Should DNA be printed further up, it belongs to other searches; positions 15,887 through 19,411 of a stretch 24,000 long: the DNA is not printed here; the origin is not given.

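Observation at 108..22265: Hyper-abundant oriented 16-mer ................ (18 copies in 24 kb): candidate undescribed DNA uptake sequence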

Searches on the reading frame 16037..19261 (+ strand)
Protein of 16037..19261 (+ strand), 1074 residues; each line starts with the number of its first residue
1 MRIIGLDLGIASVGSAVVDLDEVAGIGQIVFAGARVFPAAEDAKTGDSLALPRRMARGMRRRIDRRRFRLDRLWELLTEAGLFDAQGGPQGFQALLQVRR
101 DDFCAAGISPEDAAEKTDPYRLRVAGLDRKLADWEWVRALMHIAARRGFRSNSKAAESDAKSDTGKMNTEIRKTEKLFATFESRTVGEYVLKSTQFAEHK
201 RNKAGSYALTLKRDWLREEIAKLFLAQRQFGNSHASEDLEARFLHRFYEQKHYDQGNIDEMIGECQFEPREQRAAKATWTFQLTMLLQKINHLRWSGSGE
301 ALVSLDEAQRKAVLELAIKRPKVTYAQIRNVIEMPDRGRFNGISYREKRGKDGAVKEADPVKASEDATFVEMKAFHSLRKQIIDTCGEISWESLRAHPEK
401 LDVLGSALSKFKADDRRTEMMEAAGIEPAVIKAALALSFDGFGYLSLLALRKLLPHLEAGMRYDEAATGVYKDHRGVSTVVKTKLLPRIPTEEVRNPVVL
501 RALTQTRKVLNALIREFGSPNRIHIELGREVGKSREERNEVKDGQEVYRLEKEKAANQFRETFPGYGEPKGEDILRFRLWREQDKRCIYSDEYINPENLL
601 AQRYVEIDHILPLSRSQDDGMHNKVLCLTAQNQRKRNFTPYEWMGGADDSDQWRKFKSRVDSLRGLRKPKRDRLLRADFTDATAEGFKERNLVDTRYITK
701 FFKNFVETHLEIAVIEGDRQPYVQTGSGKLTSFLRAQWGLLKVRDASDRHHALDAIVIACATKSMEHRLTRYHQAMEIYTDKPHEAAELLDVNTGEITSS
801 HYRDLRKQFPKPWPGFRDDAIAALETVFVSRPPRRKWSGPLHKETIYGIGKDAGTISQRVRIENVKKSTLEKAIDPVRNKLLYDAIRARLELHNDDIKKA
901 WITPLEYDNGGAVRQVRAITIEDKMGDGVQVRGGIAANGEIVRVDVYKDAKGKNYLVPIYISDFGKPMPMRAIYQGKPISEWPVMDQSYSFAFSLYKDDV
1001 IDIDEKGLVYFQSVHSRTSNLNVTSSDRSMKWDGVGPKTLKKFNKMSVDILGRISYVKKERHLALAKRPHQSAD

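Call 8: search_protein_families(library=pfam, proteins=[window:16037-19261:+])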
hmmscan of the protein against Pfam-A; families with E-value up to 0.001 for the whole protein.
window:16037-19261:+ (1074 aa): 5 families
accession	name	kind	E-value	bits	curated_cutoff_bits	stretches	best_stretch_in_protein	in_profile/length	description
PF13395.12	HNH_4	-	6.7e-20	71.2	22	1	587-641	1-54/54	HNH endonuclease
PF18541.7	RuvC_III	-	3.4e-19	70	26.2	1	684-830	3-171/179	RuvC endonuclease subdomain 3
PF22702.2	Cas9_RuvC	-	2.7e-09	37.6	27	1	696-784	1-88/151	Cas9 RuvC domain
PF18470.6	Cas9_a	-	8.5e-08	32.6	26.9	1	259-366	4-111/221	Cas9 alpha-helical lobe domain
PF16593.10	Cas9-BH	-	0.00072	19.7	26.3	1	53-79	1-27/33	Bridge helix of CRISPR-associated endonuclease Cas9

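Call 11: find_encoding_contigs(protein=window:16037-19261:+, flank=10000, max_places=6)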
Protein window:16037-19261:+ (1074 aa): 2 contigs read that carry it; 2 places shown.
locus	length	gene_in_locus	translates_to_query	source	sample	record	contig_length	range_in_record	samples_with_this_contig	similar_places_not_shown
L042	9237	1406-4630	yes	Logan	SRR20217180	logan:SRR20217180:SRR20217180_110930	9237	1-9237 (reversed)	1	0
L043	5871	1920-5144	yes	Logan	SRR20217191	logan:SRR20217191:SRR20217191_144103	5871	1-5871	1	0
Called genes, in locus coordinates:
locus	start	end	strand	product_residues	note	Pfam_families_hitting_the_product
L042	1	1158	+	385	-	?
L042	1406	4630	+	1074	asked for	PF18470:Cas9_a, PF13395:HNH_4, PF18541:RuvC_III, PF22702:Cas9_RuvC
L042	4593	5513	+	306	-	PF01867:Cas_Cas1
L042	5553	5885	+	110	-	PF09827:CRISPR_Cas2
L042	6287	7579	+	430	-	PF00535:Glycos_transf_2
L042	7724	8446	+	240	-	-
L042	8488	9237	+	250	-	?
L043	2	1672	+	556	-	?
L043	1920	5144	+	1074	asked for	PF18470:Cas9_a, PF13395:HNH_4, PF18541:RuvC_III, PF22702:Cas9_RuvC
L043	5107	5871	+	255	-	?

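Call 50: list_cluster_members(proteins=[P0132, window:16037-19261:+, window:41-994:+, window:20184-20516:+, window:11067-11507:+, window:10816-11070:+, window:9874-10323:-, window:2059-2319:+, window:11980-15789:+, L004:199-1902:+])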
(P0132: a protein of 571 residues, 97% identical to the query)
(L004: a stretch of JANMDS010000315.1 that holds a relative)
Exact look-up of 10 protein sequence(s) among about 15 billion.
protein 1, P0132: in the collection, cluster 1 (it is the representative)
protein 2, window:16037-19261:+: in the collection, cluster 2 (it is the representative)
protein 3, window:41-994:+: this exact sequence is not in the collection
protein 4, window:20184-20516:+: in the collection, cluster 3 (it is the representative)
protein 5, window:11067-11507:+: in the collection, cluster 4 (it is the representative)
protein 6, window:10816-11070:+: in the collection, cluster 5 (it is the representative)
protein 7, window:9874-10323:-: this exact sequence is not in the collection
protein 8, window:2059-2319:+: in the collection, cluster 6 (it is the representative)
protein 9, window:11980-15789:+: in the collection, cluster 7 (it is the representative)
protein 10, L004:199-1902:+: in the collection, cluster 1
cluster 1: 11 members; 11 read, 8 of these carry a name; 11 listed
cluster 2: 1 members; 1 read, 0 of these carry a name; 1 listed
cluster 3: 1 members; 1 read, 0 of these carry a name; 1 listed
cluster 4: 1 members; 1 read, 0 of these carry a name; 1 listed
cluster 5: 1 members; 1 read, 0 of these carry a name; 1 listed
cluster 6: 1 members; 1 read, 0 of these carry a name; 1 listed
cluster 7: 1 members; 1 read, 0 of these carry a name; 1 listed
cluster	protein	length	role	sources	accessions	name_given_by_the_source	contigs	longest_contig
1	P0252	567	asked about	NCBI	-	-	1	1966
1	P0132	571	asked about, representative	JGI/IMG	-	general secretion pathway protein E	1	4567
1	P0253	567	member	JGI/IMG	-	general secretion pathway protein E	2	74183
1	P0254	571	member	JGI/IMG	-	general secretion pathway protein E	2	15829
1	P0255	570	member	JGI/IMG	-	general secretion pathway protein E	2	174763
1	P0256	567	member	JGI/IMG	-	general secretion pathway protein E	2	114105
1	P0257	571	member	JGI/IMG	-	general secretion pathway protein E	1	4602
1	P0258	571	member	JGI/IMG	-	general secretion pathway protein E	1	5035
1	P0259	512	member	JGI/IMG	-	general secretion pathway protein E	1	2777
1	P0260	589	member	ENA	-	-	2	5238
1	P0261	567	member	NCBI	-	-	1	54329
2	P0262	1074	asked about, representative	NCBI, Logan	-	-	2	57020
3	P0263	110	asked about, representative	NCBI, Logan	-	-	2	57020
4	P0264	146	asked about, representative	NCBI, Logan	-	-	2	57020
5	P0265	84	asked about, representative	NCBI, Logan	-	-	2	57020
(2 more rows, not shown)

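Call 51: find_encoding_contigs(protein=P0255, flank=10000, max_places=2)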
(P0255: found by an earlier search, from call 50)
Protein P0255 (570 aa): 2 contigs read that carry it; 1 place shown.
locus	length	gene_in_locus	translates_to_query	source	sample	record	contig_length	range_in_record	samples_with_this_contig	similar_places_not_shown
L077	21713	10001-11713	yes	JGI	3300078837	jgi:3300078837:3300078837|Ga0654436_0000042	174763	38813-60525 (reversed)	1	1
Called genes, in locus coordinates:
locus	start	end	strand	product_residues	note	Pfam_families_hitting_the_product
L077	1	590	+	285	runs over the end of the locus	PF01370:Epimerase, PF04321:RmlD_sub_bind, PF02719:Polysacc_synt_2 (weak), PF16363:GDP_Man_Dehyd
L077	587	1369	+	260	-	PF01061:ABC2_membrane (weak)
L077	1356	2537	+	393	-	PF00005:ABC_tran, PF14524:Wzt_C (faint)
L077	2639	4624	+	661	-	PF27052:Lysyl_endopep_N, PF18885:DUF5648 (weak)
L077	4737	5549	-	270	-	PF03476:MOSC_N, PF03473:MOSC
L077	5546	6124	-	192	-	PF05995:CDO_I (weak)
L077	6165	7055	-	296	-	PF00892:EamA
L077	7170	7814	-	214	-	PF12766:Pyridox_oxase_2, PF01243:PNPOx_N, PF10590:PNP_phzG_C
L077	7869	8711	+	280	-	PF00158:Sigma54_activat (faint), PF13191:AAA_16 (faint), PF13401:AAA_22 (faint), PF00004:AAA, PF07724:AAA_2, PF07728:AAA_5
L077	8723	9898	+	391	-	PF05762:VWA_CoxE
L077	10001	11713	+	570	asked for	PF05157:MshEN, PF00437:T2SSE, PF13401:AAA_22 (faint)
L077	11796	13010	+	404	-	PF28597:T2SSF_N, PF00482:T2SSF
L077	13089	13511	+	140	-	PF07963:N_methyl, PF08334:T2SSG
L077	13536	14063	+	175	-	PF07963:N_methyl (weak), PF12019:GspH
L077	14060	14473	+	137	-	PF07963:N_methyl (weak)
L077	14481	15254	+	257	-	PF07963:N_methyl (weak), PF11612:T2SSJ (weak)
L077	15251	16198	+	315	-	PF21687:T2SSK_1st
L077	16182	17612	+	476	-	PF05137:PilN (faint)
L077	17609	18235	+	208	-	PF10741:T2SSM_b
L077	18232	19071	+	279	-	PF11356:T2SSC (weak)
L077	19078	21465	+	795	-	PF21305:type_II_gspD_N0, PF03958:Secretin_N, PF00263:Secretin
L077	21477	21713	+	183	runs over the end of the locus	-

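Call 57: find_encoding_contigs(protein=P0256, flank=10000, max_places=2)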
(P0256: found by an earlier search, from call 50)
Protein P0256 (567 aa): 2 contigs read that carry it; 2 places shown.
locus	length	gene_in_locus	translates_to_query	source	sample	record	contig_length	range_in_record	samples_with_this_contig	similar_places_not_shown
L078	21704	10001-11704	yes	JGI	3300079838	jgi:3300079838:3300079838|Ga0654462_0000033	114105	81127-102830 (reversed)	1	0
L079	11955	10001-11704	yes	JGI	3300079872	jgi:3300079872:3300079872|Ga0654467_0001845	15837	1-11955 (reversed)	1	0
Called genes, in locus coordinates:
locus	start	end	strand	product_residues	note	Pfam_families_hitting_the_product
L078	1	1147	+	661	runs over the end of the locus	PF13365:Trypsin_2 (faint), PF27052:Lysyl_endopep_N, PF18885:DUF5648 (weak)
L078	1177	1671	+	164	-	PF05685:Uma2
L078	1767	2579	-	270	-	PF03476:MOSC_N, PF03473:MOSC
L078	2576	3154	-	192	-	PF05995:CDO_I (weak)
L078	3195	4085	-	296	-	PF00892:EamA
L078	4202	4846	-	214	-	PF12766:Pyridox_oxase_2, PF01243:PNPOx_N, PF10590:PNP_phzG_C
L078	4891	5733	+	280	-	PF00158:Sigma54_activat (faint), PF13191:AAA_16 (faint), PF13401:AAA_22 (faint), PF00004:AAA, PF07724:AAA_2, PF07728:AAA_5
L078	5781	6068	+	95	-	PF01541:GIY-YIG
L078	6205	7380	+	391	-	PF05762:VWA_CoxE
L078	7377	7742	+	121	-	PF00903:Glyoxalase (faint)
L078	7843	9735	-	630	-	PF22073:Cep192_D4 (faint), PF13946:DUF4214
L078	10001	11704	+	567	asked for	PF13401:AAA_22 (faint), PF05157:MshEN, PF00437:T2SSE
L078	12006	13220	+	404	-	PF28597:T2SSF_N, PF00482:T2SSF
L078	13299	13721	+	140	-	PF07963:N_methyl, PF08334:T2SSG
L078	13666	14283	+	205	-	PF12019:GspH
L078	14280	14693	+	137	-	PF07963:N_methyl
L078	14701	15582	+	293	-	PF07963:N_methyl, PF11612:T2SSJ (weak)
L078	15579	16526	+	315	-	PF21687:T2SSK_1st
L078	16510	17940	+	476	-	-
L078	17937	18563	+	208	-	PF10741:T2SSM_b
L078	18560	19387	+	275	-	PF11356:T2SSC (weak)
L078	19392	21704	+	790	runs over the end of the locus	PF21305:type_II_gspD_N0, PF03958:Secretin_N, PF00263:Secretin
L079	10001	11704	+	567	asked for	PF13401:AAA_22 (faint), PF05157:MshEN, PF00437:T2SSE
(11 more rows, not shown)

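Call 70: list_cluster_members(proteins=[L077:587-1369:+, L077:19078-21465:+, L078:5781-6068:+, L078:1177-1671:+, L077:1356-2537:+, L078:18560-19387:+])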
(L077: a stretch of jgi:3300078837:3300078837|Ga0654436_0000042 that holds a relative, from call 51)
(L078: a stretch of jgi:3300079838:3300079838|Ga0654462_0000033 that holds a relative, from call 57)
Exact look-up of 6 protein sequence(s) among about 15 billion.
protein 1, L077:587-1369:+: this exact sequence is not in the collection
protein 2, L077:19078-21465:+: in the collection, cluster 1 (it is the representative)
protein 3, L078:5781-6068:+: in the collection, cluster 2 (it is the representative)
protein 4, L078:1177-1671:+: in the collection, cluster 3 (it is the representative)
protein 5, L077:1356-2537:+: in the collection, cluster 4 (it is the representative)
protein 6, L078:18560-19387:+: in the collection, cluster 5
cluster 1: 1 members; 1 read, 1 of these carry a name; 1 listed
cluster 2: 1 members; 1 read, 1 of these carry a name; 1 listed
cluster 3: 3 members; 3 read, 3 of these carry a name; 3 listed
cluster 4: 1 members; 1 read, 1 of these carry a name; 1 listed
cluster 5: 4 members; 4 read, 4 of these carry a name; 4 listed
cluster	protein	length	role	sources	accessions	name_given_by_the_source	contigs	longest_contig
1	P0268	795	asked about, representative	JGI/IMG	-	general secretion pathway protein D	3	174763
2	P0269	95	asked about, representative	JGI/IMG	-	putative endonuclease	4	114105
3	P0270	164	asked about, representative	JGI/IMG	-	Uma2 family endonuclease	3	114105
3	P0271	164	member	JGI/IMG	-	Uma2 family endonuclease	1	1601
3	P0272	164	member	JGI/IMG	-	Uma2 family endonuclease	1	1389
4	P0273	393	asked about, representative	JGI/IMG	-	lipopolysaccharide transport system ATP-binding protein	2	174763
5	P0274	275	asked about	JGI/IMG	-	hypothetical protein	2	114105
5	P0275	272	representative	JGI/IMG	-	hypothetical protein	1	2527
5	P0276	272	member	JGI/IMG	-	Type II secretion system protein C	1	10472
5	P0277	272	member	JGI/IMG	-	hypothetical protein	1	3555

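Call 71: search_solved_structures(query=L078:5781-6068:+, max_evalue=0.01, show_alignments=1)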
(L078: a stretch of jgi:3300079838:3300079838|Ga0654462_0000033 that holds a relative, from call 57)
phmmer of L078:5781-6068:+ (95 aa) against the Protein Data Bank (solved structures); distinct sequences matched with E-value up to 0.01: 0.

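Call 72: find_encoding_contigs(protein=P0268, flank=10000, max_places=1)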
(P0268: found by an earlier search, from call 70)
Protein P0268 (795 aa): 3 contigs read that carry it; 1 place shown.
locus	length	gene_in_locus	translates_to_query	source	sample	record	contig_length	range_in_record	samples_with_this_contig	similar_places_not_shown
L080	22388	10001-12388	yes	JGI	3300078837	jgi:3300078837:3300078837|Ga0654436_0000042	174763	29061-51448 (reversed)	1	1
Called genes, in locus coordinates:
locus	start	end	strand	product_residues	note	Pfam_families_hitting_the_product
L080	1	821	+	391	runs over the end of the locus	PF05762:VWA_CoxE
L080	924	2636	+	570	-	PF05157:MshEN, PF00437:T2SSE, PF13401:AAA_22 (faint)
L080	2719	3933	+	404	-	PF28597:T2SSF_N, PF00482:T2SSF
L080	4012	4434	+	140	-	PF07963:N_methyl, PF08334:T2SSG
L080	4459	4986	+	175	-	PF07963:N_methyl (weak), PF12019:GspH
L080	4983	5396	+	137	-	PF07963:N_methyl (weak)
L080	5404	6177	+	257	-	PF07963:N_methyl (weak), PF11612:T2SSJ (weak)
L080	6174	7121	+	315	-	PF21687:T2SSK_1st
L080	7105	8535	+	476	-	PF05137:PilN (faint)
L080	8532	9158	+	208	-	PF10741:T2SSM_b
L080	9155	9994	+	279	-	PF11356:T2SSC (weak)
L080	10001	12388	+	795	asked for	PF21305:type_II_gspD_N0, PF03958:Secretin_N, PF00263:Secretin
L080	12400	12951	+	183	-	-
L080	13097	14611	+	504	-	-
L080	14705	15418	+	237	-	-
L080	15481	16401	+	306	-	PF13145:Rotamase_2, PF13616:Rotamase_3, PF00639:Rotamase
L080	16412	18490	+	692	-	PF13428:TPR_14 (faint), PF13424:TPR_12 (faint), PF00515:TPR_1 (faint), PF07719:TPR_2 (faint), PF13181:TPR_8 (faint), PF13414:TPR_11 (faint), PF14559:TPR_19 (weak), PF13844:Glyco_transf_41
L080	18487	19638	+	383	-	-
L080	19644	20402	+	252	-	PF01784:DUF34_NIF3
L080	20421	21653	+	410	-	PF07690:MFS_1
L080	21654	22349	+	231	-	PF00132:Hexapep, PF14602:Hexapep_2 (weak)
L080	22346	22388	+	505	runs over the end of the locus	PF13489:Methyltransf_23, PF07021:MetW (weak), PF13649:Methyltransf_25, PF13847:Methyltransf_31 (weak), PF08241:Methyltransf_11, PF08242:Methyltransf_12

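Call 73: find_encoding_contigs(protein=P0273, flank=10000, max_places=1)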
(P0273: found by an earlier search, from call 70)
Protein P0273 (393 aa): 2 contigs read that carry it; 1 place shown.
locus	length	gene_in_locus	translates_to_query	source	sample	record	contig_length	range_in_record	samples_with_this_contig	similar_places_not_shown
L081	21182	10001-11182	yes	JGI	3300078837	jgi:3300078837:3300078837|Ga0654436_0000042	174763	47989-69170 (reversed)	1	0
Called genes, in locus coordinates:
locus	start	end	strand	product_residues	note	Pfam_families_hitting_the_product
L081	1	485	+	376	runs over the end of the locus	PF13609:Porin_4, PF00267:Porin_1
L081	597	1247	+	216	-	PF03232:COQ7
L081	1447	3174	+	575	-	PF00501:AMP-binding, PF23562:AMP-binding_C_3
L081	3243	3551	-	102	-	PF05164:ZapA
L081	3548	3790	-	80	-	-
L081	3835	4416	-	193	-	PF03449:GreA_GreB_N, PF01272:GreA_GreB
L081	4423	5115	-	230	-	PF02390:Methyltransf_4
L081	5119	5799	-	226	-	-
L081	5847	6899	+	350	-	PF00106:adh_short (faint), PF01073:3Beta_HSD, PF01370:Epimerase, PF02719:Polysacc_synt_2, PF04321:RmlD_sub_bind, PF16363:GDP_Man_Dehyd, PF07993:NAD_binding_4 (weak)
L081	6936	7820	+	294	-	PF00483:NTP_transferase, PF12804:NTP_transf_3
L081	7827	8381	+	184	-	PF00908:dTDP_sugar_isom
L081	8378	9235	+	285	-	PF01370:Epimerase, PF04321:RmlD_sub_bind, PF02719:Polysacc_synt_2 (weak), PF16363:GDP_Man_Dehyd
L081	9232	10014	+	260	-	PF01061:ABC2_membrane (weak)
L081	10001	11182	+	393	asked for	PF00005:ABC_tran, PF14524:Wzt_C (faint)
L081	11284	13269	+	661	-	PF27052:Lysyl_endopep_N, PF18885:DUF5648 (weak)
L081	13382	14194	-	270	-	PF03476:MOSC_N, PF03473:MOSC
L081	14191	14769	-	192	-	PF05995:CDO_I (weak)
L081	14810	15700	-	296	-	PF00892:EamA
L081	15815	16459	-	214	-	PF12766:Pyridox_oxase_2, PF01243:PNPOx_N, PF10590:PNP_phzG_C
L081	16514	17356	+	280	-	PF00158:Sigma54_activat (faint), PF13191:AAA_16 (faint), PF13401:AAA_22 (faint), PF00004:AAA, PF07724:AAA_2, PF07728:AAA_5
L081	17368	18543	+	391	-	PF05762:VWA_CoxE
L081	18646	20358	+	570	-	PF05157:MshEN, PF00437:T2SSE, PF13401:AAA_22 (faint)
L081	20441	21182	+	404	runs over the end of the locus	PF28597:T2SSF_N, PF00482:T2SSF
